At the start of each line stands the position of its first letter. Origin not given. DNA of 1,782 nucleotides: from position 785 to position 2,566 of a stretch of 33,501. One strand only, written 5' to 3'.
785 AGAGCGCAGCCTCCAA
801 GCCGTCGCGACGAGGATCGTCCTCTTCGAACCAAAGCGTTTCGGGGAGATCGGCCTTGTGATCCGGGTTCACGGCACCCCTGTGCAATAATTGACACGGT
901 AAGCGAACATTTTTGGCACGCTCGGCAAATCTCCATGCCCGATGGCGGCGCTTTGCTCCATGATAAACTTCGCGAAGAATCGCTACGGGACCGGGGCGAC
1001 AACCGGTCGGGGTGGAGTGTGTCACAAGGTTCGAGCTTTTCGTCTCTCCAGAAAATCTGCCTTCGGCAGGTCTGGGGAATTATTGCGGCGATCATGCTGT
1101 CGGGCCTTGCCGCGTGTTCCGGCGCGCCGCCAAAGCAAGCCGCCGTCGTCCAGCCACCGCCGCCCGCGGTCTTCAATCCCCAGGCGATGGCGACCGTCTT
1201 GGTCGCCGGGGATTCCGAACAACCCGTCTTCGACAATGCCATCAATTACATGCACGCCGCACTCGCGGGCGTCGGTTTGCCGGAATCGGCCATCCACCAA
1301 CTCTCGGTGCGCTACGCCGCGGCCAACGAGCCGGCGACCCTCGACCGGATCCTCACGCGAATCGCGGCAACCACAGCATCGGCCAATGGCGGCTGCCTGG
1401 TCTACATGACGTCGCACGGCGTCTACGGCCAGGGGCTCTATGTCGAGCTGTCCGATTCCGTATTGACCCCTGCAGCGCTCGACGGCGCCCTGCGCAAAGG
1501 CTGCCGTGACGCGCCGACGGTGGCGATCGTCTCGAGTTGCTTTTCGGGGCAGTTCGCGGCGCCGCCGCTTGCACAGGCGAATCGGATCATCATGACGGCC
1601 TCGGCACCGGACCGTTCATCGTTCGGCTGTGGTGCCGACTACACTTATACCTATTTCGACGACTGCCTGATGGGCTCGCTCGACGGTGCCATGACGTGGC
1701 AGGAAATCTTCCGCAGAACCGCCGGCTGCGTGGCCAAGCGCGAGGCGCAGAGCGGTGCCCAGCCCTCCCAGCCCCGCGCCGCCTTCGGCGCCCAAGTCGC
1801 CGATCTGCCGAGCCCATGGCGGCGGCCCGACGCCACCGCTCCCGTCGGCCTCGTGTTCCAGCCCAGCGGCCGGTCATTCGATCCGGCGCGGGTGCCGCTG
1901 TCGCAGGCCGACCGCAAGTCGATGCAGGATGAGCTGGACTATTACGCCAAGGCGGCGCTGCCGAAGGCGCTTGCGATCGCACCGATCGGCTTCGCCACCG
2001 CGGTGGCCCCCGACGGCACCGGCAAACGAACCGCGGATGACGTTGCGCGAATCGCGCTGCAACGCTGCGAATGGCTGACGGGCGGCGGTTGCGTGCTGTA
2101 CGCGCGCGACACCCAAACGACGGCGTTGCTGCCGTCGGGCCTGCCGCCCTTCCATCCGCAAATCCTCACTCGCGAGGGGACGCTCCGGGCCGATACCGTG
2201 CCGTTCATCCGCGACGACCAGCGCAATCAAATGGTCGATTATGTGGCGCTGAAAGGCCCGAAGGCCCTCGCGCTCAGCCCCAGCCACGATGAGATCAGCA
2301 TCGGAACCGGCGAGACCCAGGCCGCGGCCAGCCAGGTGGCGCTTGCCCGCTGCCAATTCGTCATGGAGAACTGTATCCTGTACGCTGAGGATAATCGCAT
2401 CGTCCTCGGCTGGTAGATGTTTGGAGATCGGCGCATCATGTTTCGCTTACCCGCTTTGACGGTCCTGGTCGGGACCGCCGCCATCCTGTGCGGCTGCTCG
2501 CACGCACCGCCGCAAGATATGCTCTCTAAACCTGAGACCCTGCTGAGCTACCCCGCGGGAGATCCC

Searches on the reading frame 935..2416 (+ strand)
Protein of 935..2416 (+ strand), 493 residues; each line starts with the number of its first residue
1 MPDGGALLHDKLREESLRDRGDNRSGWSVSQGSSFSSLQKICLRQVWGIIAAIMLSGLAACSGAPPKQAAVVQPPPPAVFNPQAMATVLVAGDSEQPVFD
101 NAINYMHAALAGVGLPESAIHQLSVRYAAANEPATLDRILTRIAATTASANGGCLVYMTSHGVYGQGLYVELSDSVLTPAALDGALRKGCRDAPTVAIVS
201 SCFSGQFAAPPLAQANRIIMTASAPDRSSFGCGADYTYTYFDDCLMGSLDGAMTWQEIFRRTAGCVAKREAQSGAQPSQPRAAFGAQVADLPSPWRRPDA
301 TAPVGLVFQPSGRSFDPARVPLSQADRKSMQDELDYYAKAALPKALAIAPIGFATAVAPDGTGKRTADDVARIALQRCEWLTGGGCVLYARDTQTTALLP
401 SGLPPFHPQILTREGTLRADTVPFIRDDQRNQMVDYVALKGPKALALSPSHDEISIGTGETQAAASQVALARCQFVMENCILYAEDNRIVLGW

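Call 6: search_protein_families(library=ncbifam, proteins=[window:935-2416:+], max_evalue=0.001)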
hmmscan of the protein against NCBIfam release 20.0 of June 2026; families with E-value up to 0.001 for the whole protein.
window:935-2416:+ (493 aa): 1 family
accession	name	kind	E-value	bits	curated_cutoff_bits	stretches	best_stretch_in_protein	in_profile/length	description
NF047832.1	caspase_w_EACC1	subfamily_domain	3.5e-06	26.7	140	1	127-249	46-184/211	caspase, EACC1-associated type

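Call 28: search_protein_families(library=pfam, proteins=[window:935-2416:+], max_evalue=0.001)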
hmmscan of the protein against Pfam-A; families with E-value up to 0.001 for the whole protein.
window:935-2416:+ (493 aa): 1 family
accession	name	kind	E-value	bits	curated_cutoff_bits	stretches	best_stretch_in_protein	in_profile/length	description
PF01650.23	Peptidase_C13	-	2.6e-11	44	22.8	1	154-246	111-206/258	Peptidase C13 family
